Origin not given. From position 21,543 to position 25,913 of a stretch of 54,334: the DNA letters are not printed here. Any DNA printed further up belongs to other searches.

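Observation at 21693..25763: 1356-aa secreted PD40-propeller / di-haem protein with sugar-binding-like and discoidin modules: a HzsA-like architecture outside anammox bacteria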

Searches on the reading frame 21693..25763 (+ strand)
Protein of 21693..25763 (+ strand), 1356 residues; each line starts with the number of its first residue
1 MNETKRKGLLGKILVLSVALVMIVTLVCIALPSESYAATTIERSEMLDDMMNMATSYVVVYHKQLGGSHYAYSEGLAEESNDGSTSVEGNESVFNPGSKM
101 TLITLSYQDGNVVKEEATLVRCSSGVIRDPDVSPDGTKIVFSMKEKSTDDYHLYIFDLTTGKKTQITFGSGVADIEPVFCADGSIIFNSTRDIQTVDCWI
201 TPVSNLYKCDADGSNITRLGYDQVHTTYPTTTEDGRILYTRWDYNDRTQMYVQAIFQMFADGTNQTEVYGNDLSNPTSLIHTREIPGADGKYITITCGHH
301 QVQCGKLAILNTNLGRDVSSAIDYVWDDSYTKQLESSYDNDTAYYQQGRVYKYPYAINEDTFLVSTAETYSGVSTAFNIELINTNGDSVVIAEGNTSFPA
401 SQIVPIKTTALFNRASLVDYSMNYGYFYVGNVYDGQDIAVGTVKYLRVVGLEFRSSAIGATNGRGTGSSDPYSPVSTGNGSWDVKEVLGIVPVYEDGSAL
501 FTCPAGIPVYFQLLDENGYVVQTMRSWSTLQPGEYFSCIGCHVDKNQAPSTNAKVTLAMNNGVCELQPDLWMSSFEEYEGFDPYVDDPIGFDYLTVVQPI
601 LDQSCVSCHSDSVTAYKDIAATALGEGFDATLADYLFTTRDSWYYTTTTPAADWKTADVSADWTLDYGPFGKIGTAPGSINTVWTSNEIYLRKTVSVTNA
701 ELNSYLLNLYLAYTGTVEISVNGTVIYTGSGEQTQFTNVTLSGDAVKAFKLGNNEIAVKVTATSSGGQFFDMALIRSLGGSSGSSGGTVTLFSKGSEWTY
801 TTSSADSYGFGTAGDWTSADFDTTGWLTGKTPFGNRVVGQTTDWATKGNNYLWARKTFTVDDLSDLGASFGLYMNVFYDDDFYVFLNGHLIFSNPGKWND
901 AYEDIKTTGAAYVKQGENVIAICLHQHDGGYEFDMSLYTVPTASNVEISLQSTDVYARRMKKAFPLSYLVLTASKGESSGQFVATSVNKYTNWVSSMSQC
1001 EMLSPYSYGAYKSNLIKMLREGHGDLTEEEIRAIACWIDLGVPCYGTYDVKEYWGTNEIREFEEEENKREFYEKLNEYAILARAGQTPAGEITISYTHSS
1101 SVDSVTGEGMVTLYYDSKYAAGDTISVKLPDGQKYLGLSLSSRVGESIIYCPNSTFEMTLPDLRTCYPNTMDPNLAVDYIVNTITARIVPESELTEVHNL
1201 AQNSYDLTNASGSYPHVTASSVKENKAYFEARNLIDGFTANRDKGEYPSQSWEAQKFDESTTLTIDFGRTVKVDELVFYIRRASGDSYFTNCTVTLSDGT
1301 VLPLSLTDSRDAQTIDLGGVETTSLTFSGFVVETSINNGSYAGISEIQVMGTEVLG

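Call 5: search_protein_families(library=pfam, proteins=[window:21693-25763:+], max_evalue=1)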
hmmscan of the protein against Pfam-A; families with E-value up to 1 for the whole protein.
window:21693-25763:+ (1356 aa): 8 families
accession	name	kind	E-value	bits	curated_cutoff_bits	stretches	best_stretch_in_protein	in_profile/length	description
PF18582.6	HZS_alpha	-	2.9e-31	108.4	26.6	1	441-542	1-97/98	Hydrazine synthase alpha subunit middle domain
PF24135.1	DUF7402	-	4.4e-09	37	27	1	1216-1349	7-132/133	Domain of unknown function (DUF7402)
PF00754.31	F5_F8_type_C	-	4.1e-05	24.2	28.2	1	1217-1298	2-72/127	F5/8 type C domain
PF07676.18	PD40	-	8e-05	22.9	20.9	2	129-146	13-30/38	WD40-like Beta Propeller Repeat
PF22633.2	F5_F8_type_C_2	-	0.00022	22.2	27.8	1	1233-1316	1-69/91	NedA-like, galactose-binding domain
PF02837.24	Glyco_hydro_2_N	-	0.00039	20.8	28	1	849-931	64-141/169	Glycosyl hydrolases family 2, sugar binding domain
PF11845.13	Tll0287-like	-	0.0036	18.2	24.1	1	590-623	87-122/144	Tll0287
PF13442.11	Cytochrome_CBB3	-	0.19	12.5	27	0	600-617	9-25/68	Cytochrome C oxidase, cbb3-type, subunit III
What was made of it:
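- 23013..23318 (+): HZS_alpha middle domain ending in CIGCH (23304-23318), the alpha-I-like haem site. PF18582 E 2.9e-31, residues 441-542 (call 5).
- On Bona fide hydrazine synthase (anammox HZS): PF18582 E 2.9e-31 (call 5).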

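Call 6: search_protein_families(library=ncbifam, proteins=[window:21693-25763:+], max_evalue=1)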
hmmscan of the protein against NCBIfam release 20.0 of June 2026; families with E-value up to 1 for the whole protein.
window:21693-25763:+ (1356 aa): 7 families
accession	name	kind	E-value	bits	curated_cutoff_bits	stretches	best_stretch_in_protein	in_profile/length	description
TIGR02800.1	propeller_TolB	equivalog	3.9e-14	52.4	343.15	1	116-255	226-354/418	Tol-Pal system beta propeller repeat protein TolB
NF052339.1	hydrazine_alpha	equivalog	6.7e-11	40.8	800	1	477-547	519-589/804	hydrazine synthase subunit alpha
NF003124.0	PRK04043.1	equivalog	7.5e-08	31.6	428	1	111-191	219-297/419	Tol-Pal system protein TolB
NF053518.1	DipepPtdsDpp5Prph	equivalog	0.00058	18.5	900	1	121-251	244-368/655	dipeptidyl-peptidase Dpp5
NF002183.0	PRK01029.1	equivalog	0.0017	17.5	405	1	130-195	332-394/429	Tol-Pal system protein TolB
NF047619.1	NADase_discoid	domain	0.01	15.9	38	1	1250-1327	25-110/130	NADase-type glycan-binding domain-containing protein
TIGR03507.1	decahem_SO1788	subfamily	0.11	11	209.3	1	537-618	271-311/672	OmcA/MtrC family decaheme c-type cytochrome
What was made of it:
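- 21807..23012 (+): N-terminal domain with TolB/PD40-type beta-propeller. It holds residues that are invariant across the whole family, including Cys198, His300 and the RWDYNDR motif 241-247. TIGR02800 3.9e-14, PD40 (calls 5, 6).
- On TolB (Tol-Pal system): 52.4 against 343 bits, covering the propeller blades only (call 6).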

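Call 10: search_solved_structures(query=window:21693-25763:+, max_evalue=0.01, show_alignments=2)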
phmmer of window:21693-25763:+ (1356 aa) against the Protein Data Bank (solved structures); distinct sequences matched with E-value up to 0.01: 1.
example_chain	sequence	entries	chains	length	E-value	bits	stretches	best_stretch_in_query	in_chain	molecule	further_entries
5c2v_A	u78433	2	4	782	4.6e-07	30.9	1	479-544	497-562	HYDRAZINE SYNTHASE ALPHA SUBUNIT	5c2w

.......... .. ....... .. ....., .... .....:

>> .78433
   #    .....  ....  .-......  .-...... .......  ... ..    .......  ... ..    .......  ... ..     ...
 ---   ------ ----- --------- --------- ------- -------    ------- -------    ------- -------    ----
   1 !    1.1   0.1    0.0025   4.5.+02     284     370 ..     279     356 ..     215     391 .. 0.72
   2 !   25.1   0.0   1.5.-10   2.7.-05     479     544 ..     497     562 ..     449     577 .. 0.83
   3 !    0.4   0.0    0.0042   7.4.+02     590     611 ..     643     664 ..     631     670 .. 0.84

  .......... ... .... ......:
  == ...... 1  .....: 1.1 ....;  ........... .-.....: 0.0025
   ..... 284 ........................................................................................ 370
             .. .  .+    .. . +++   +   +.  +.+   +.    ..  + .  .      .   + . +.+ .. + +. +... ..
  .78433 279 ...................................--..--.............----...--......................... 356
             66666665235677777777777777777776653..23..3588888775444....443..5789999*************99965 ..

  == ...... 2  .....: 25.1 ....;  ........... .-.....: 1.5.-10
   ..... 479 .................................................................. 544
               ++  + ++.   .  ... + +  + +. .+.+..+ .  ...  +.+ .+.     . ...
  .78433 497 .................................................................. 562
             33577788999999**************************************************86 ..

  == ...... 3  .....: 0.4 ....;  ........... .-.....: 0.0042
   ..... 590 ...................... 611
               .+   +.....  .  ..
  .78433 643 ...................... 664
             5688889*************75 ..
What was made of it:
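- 23013..23318 (+): Aligns with 5c2v_A 497-562 including CSGCH (call 10).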
